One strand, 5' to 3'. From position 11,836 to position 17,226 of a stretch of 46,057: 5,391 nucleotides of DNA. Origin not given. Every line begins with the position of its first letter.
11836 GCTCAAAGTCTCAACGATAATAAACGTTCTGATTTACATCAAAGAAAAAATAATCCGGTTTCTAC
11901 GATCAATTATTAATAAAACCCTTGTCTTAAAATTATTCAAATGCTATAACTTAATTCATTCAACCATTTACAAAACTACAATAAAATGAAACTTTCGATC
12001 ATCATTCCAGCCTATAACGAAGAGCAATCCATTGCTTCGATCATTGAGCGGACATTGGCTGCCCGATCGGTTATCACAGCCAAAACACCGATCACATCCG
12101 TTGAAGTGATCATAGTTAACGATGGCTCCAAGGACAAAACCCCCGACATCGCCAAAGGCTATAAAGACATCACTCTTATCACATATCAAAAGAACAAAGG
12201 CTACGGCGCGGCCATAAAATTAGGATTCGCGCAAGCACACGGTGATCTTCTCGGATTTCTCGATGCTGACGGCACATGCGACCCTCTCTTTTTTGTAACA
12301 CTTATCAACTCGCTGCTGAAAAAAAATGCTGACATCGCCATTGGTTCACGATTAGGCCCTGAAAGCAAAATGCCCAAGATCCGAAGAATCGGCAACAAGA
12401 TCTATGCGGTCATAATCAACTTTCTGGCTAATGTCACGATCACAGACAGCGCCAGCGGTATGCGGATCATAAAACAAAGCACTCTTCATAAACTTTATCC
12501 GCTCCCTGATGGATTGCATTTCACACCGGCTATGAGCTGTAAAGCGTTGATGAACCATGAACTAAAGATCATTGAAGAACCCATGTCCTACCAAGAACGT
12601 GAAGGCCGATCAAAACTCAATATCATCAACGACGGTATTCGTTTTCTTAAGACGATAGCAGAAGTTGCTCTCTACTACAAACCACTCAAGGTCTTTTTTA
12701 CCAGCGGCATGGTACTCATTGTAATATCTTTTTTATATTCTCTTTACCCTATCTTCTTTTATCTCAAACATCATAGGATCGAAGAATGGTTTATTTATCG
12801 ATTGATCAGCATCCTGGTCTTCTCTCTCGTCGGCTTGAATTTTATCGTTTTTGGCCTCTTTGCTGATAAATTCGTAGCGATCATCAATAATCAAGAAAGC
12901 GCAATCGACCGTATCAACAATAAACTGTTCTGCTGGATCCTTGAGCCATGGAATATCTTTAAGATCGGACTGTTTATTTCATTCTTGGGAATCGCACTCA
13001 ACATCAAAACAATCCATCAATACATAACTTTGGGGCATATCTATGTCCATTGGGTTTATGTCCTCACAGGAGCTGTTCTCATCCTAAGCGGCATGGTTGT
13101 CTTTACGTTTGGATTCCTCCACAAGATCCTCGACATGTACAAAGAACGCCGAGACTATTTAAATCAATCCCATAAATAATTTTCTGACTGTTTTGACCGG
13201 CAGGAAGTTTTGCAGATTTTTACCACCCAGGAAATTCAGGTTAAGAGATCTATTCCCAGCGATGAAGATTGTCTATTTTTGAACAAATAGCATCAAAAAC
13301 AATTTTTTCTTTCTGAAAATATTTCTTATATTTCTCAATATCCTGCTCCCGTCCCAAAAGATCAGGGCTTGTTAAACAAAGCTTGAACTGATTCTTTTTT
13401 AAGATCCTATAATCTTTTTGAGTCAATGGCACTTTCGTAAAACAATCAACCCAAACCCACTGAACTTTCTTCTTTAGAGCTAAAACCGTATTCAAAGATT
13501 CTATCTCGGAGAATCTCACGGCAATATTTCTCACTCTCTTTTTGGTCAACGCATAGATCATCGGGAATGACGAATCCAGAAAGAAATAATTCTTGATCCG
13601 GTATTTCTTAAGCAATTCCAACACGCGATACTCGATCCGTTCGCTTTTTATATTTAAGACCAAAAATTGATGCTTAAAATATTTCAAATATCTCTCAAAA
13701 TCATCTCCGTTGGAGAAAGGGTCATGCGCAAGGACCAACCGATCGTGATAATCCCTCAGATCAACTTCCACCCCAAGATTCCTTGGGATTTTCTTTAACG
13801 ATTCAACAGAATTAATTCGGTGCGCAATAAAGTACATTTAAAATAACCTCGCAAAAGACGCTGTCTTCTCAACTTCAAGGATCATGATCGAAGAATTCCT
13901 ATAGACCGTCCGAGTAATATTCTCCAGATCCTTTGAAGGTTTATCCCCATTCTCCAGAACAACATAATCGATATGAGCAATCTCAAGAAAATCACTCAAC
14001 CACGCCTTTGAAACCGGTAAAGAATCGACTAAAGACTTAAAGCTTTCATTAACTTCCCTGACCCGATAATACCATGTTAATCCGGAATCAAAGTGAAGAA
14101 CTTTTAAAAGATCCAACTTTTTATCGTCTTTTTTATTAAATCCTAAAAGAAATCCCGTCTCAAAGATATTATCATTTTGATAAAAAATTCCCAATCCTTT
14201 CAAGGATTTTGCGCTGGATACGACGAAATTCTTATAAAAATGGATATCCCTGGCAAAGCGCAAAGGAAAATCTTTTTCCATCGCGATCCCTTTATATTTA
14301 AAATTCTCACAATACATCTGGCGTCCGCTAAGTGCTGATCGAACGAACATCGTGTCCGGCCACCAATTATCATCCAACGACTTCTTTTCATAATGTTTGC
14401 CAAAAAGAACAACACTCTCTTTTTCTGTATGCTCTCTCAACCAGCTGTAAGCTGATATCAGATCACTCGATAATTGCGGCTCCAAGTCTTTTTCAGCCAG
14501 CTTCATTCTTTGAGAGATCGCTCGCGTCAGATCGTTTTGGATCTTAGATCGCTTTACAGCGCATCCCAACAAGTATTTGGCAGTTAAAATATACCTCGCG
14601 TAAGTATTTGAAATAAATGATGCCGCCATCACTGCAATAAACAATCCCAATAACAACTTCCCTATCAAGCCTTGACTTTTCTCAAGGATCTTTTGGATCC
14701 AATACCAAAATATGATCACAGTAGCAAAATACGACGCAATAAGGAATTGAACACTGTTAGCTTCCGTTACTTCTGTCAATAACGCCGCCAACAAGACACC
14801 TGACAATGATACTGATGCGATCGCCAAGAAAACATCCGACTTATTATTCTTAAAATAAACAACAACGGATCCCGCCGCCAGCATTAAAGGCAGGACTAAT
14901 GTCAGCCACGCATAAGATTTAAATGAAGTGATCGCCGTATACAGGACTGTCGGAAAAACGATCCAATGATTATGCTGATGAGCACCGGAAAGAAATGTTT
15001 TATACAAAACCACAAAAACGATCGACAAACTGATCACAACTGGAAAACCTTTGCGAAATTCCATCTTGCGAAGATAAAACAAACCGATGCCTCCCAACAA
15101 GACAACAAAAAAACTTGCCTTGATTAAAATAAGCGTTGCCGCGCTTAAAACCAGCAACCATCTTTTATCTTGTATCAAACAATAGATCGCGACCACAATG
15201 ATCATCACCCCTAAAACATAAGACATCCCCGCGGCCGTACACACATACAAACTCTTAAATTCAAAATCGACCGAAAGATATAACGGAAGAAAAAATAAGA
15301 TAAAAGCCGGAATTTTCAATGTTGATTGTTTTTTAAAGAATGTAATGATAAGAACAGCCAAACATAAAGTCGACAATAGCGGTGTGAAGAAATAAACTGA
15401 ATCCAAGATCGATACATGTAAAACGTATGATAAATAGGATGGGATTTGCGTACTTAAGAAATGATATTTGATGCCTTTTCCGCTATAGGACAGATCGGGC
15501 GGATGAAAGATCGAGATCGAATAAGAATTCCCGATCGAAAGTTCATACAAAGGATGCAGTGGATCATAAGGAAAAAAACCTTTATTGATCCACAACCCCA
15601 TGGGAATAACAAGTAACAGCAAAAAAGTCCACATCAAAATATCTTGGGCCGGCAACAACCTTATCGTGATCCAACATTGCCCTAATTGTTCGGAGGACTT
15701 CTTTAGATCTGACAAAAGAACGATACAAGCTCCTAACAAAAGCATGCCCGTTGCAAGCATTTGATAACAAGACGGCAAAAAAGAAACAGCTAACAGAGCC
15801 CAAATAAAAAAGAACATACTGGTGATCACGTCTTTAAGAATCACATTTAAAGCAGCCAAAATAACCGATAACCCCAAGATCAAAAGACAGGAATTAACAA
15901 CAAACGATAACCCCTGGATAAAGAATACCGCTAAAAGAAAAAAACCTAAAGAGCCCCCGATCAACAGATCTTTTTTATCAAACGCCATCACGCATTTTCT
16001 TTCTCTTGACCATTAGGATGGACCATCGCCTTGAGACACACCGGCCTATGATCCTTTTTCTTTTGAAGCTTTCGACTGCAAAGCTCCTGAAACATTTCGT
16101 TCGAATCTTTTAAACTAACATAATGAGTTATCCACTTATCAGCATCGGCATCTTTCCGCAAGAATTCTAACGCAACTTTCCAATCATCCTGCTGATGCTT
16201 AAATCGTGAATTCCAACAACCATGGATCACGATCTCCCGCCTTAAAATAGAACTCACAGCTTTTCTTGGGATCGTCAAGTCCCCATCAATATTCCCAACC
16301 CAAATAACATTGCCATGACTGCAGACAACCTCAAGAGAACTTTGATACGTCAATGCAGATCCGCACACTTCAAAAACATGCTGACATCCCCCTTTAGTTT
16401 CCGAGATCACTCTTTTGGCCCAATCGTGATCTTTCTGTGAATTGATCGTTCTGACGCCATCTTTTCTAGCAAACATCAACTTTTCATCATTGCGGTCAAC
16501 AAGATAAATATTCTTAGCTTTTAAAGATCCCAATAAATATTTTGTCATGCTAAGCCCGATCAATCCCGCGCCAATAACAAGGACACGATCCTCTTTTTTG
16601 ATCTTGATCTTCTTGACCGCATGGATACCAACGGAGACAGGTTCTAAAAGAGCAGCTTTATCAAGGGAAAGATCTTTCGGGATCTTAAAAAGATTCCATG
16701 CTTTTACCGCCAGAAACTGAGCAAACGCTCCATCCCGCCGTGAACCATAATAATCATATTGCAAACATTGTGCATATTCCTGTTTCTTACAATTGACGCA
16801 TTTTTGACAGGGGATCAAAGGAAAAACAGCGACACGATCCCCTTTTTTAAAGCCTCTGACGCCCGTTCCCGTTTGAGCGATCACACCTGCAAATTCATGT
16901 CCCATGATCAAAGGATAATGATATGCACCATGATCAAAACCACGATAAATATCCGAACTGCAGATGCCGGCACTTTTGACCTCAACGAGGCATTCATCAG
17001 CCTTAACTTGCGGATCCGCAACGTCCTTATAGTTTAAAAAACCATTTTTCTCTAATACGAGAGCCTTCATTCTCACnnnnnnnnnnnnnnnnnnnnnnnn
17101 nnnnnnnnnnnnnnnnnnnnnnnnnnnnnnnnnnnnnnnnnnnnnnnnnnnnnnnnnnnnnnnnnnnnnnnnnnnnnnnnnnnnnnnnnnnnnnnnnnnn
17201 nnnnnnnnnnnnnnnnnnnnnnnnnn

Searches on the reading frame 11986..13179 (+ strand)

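Call 8: search_protein_families(library=pfam, proteins=[window:11986-13179:+], max_evalue=0.001)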
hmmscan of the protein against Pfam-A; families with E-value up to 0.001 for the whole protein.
window:11986-13179:+ (397 aa): 3 families
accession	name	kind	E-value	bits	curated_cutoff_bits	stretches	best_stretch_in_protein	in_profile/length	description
PF00535.33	Glycos_transf_2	-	3.6e-31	108.8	23.3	1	4-169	1-166/168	Glycosyl transferase family 2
PF10111.15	Glyco_tranf_2_2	-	2.5e-08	34.2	27.3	1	4-97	1-93/276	Glycosyltransferase like family 2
PF13641.12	Glyco_tranf_2_3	-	7e-07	29.9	27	1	3-116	3-117/230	Glycosyltransferase like family 2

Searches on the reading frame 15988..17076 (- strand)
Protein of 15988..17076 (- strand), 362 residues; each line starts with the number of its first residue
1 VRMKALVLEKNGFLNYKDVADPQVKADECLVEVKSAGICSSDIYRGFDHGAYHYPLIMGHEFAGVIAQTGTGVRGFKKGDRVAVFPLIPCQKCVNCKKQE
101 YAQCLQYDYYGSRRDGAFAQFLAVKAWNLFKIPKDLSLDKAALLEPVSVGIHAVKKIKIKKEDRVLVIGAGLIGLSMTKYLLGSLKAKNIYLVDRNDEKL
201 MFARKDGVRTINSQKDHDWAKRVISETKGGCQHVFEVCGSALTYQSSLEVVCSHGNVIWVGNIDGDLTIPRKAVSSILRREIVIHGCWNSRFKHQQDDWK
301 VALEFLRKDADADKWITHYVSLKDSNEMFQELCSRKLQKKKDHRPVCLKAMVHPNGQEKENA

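Call 6: search_protein_families(library=pfam, proteins=[window:15988-17076:-], max_evalue=0.01)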
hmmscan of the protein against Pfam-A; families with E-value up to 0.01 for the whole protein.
window:15988-17076:- (362 aa): 6 families
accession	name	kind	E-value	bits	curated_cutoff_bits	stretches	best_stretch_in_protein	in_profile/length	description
PF08240.17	ADH_N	-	8.9e-28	97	23.5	1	26-134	2-104/104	Alcohol dehydrogenase GroES-like domain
PF00107.32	ADH_zinc_N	-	8e-16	58.6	31.8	1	176-306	5-127/129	Zinc-binding dehydrogenase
PF16912.11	Glu_dehyd_C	-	2.5e-07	30.8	34.9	1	140-330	3-199/211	Glucose dehydrogenase C-terminus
PF03435.24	Sacchrp_dh_NADP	-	0.00022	22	25.1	1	165-248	1-82/129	Saccharopine dehydrogenase NADP binding domain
PF07992.20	Pyr_redox_2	-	0.0021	18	26.1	1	155-200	134-178/291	Pyridine nucleotide-disulphide oxidoreductase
PF01488.26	Shikimate_DH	-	0.0053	17.3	24.3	1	156-200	6-49/138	Shikimate / quinate 5-dehydrogenase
